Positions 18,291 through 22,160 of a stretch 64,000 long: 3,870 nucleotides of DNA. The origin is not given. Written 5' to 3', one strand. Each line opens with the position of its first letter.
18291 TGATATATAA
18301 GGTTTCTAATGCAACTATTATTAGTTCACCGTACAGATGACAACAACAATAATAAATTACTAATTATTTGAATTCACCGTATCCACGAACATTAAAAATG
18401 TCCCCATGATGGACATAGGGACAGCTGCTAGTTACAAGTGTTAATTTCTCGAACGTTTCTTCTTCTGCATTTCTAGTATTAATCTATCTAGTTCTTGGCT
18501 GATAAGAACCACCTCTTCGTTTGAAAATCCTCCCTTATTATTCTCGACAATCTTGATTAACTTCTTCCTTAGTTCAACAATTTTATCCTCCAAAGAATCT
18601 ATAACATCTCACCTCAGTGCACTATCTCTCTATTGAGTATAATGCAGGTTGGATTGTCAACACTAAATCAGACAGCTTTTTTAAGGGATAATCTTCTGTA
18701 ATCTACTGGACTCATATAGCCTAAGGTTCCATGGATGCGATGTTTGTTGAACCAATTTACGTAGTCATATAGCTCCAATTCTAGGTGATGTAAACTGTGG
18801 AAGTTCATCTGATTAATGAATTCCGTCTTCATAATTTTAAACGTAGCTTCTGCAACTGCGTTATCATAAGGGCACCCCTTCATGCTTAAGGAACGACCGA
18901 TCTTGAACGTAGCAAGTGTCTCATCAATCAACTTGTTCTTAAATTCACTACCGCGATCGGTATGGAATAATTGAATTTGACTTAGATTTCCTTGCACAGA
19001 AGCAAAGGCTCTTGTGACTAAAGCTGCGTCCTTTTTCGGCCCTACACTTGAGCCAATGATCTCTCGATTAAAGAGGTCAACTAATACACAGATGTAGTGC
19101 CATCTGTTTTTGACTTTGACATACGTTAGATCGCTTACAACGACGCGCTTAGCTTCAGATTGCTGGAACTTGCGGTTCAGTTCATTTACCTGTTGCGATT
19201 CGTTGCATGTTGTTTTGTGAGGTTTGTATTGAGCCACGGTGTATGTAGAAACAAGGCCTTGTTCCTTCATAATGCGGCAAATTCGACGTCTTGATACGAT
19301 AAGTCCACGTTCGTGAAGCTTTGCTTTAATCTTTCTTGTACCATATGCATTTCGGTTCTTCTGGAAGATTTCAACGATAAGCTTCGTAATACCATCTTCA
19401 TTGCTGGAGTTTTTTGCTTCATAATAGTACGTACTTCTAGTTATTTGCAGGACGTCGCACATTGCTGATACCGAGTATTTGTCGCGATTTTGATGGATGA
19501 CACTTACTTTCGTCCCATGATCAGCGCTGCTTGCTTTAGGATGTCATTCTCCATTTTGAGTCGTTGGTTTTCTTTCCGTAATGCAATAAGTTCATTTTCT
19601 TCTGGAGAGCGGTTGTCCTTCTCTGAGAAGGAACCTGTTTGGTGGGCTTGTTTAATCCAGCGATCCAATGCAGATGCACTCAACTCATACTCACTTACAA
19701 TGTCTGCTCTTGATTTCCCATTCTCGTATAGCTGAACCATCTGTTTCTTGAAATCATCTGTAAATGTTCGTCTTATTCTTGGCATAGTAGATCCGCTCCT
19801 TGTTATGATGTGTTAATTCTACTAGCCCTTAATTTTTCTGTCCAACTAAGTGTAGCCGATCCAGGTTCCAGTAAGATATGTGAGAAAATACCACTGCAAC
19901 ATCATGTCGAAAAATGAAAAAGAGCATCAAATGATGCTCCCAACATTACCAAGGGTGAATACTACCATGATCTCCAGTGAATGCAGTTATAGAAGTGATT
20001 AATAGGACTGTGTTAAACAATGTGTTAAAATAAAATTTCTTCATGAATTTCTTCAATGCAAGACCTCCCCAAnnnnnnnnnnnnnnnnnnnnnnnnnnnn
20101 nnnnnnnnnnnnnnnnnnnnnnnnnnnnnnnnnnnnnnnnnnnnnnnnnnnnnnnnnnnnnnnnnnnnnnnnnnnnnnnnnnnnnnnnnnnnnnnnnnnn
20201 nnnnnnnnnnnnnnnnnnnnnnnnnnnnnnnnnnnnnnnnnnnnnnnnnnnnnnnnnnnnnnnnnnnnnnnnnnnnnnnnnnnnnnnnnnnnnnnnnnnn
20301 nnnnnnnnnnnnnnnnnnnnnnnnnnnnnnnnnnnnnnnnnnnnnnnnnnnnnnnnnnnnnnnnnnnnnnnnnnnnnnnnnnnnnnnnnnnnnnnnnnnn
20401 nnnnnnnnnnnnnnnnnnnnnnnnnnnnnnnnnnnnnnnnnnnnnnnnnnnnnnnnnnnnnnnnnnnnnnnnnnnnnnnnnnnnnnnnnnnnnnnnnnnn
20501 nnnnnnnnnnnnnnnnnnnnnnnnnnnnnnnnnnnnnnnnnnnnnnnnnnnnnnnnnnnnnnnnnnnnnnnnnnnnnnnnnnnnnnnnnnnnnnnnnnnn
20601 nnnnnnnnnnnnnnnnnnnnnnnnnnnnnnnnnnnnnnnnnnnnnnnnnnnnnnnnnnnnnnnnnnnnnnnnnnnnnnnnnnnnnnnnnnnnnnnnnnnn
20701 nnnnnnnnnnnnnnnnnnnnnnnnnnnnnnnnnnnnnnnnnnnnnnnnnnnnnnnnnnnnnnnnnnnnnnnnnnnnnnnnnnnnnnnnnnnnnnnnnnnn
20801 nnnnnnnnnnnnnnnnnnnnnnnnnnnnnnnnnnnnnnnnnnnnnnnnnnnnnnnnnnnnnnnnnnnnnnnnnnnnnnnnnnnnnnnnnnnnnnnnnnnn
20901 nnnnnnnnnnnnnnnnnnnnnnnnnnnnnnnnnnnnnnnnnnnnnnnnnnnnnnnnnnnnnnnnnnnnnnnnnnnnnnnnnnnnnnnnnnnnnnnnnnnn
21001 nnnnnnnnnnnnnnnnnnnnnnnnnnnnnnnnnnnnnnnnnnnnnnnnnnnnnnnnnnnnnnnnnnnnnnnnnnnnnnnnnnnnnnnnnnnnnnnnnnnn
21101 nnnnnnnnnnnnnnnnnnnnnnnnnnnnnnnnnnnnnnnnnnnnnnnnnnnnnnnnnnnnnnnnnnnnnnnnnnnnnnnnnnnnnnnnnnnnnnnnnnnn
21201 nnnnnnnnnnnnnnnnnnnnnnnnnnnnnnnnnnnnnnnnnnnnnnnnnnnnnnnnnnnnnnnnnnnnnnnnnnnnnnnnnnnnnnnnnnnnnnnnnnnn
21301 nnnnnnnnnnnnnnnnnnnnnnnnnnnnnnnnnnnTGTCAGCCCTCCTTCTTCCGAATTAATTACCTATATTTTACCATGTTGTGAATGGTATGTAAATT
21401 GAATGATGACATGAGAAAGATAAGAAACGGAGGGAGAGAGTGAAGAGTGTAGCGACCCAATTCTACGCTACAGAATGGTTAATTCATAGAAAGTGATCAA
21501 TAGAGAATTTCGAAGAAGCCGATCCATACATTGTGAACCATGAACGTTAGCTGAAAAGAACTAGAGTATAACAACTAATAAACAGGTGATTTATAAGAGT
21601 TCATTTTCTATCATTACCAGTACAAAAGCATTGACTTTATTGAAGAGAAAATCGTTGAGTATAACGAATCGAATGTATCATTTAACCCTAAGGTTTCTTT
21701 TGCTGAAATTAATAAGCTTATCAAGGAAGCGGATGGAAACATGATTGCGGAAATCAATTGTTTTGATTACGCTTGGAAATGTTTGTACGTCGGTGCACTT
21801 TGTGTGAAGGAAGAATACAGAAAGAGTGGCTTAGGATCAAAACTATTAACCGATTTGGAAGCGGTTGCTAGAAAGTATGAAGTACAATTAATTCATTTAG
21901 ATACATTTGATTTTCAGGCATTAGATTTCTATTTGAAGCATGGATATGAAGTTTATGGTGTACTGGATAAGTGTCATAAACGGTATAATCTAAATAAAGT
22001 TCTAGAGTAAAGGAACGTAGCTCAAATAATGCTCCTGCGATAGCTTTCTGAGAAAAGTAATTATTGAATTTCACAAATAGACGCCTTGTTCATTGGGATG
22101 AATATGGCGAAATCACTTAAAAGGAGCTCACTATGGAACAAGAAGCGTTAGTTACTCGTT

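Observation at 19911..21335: NprR-like RNPP quorum-sensing regulator with an unannotated 36-aa signalling pro-peptide gene, abutting an intact IS3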

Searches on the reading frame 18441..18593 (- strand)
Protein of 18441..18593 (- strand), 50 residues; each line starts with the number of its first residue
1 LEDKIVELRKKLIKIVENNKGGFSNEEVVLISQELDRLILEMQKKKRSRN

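Call 4: search_protein_families(library=pfam, proteins=[window:18441-18593:-], max_evalue=0.01)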
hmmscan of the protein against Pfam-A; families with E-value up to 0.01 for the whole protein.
window:18441-18593:- (50 aa): 1 family
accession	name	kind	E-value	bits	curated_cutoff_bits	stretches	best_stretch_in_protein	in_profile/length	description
PF09388.15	SpoOE-like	-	2.6e-13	50.1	23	1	2-44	2-42/42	Spo0E like sporulation regulatory protein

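Call 58: search_protein_families(library=phrogs, proteins=[window:18441-18593:-], max_evalue=0.01)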
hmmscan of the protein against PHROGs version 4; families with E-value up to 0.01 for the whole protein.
window:18441-18593:- (50 aa): 1 family
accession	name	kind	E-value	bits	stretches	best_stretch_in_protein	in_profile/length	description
phrog_25136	-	unknown function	0.0057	17.7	1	3-33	41-71/81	-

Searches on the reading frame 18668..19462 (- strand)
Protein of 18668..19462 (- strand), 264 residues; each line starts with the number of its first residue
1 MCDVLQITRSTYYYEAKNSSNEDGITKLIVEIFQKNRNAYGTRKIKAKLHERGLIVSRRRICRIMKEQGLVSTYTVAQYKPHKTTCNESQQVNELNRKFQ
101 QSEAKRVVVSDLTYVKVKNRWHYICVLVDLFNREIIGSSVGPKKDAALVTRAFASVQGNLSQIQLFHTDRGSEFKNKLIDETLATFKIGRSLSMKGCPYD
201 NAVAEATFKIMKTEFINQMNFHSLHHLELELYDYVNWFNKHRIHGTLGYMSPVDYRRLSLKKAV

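Call 4: search_protein_families(library=pfam, proteins=[window:18668-19462:-], max_evalue=0.01)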
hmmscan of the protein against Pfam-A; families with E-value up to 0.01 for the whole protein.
window:18668-19462:- (264 aa): 5 families
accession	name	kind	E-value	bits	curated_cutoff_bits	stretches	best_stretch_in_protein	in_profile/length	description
PF13333.12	rve_2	-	1.8e-18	66.9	22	1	205-260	1-56/56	Integrase core domain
PF00665.32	rve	-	1.9e-15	57.4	32.6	1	103-196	3-100/102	Integrase core domain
PF13276.12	HTH_21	-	4.1e-15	56.2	28.1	1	22-74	3-56/60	HTH-like domain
PF13683.12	rve_3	-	1.8e-12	47.3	26.5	1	192-252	7-67/67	Integrase core domain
PF13610.12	DDE_Tnp_IS240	-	1.6e-05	25.5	27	1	111-228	7-123/139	DDE domain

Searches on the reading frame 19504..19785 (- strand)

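Call 4: search_protein_families(library=pfam, proteins=[window:19504-19785:-], max_evalue=0.01)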
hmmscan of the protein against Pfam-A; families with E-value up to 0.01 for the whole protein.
window:19504-19785:- (93 aa): 5 families
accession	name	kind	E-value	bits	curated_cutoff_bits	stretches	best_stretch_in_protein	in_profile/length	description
PF01527.26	HTH_Tnp_1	-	5.3e-11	43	24.1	1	5-80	4-74/75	Transposase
PF13518.12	HTH_28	-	7.7e-07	29.5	25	1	12-51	1-40/52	Helix-turn-helix domain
PF04218.19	CENP-B_N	-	9.3e-05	22.4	21.2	1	6-46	5-45/53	CENP-B N-terminal DNA-binding domain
PF13384.12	HTH_23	-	0.0011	19.1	24.6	1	15-50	9-44/50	Homeodomain-like domain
PF02796.21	HTH_7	-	0.0064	17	23.8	0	15-38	13-36/45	Helix-turn-helix domain of resolvase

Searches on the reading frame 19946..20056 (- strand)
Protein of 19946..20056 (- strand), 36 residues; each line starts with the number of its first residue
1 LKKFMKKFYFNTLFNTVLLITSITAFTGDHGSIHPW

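Call 8: search_protein_families(library=ncbifam, proteins=[window:19946-20056:-], max_evalue=1)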
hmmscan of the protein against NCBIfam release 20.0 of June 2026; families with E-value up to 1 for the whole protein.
window:19946-20056:- (36 aa): 0 families

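Call 60: list_cluster_members(proteins=[window:19949-20056:-, window:19949-20104:-, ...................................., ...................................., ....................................])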
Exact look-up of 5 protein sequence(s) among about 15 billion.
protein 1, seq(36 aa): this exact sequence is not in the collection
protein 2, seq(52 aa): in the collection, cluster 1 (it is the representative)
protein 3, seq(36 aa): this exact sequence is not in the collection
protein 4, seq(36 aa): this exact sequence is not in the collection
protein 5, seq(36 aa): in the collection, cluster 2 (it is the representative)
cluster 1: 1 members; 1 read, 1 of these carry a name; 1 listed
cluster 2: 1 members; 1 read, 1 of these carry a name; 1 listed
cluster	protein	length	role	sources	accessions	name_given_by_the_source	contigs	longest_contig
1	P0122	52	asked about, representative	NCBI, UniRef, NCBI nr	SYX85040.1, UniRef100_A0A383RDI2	conserved protein of unknown function [Paenibacillus alvei] | Uncharacterized protein n=1 Tax=Paenibacillus alvei TaxID=44250 RepID=A0A383RDI2_PAEAL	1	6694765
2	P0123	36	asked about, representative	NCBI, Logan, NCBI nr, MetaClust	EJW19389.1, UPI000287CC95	hypothetical protein PAV_1c03630 [Paenibacillus alvei DSM 29] | status=active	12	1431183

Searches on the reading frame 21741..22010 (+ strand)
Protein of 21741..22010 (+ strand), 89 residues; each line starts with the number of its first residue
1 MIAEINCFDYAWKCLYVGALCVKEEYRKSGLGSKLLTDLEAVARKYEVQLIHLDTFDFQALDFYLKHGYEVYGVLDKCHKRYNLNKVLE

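Call 77: search_protein_families(library=pfam, proteins=[window:21741-22010:+], max_evalue=0.01)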
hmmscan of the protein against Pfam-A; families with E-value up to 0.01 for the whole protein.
window:21741-22010:+ (89 aa): 5 families
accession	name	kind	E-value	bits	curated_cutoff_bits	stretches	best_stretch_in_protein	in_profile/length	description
PF13508.13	Acetyltransf_7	-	7.5e-11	42.7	27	1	10-71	25-84/84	Acetyltransferase (GNAT) domain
PF00583.31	Acetyltransf_1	-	3.8e-10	40.5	20.7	1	6-69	49-116/116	Acetyltransferase (GNAT) family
PF13673.13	Acetyltransf_10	-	2.2e-06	28.1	23.6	1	16-73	53-111/128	Acetyltransferase (GNAT) domain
PF08445.16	FR47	-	6.9e-05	23.2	22.1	1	16-72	23-80/86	FR47-like protein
PF13527.13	Acetyltransf_9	-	0.0004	20.8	25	1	3-71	61-126/127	Acetyltransferase (GNAT) domain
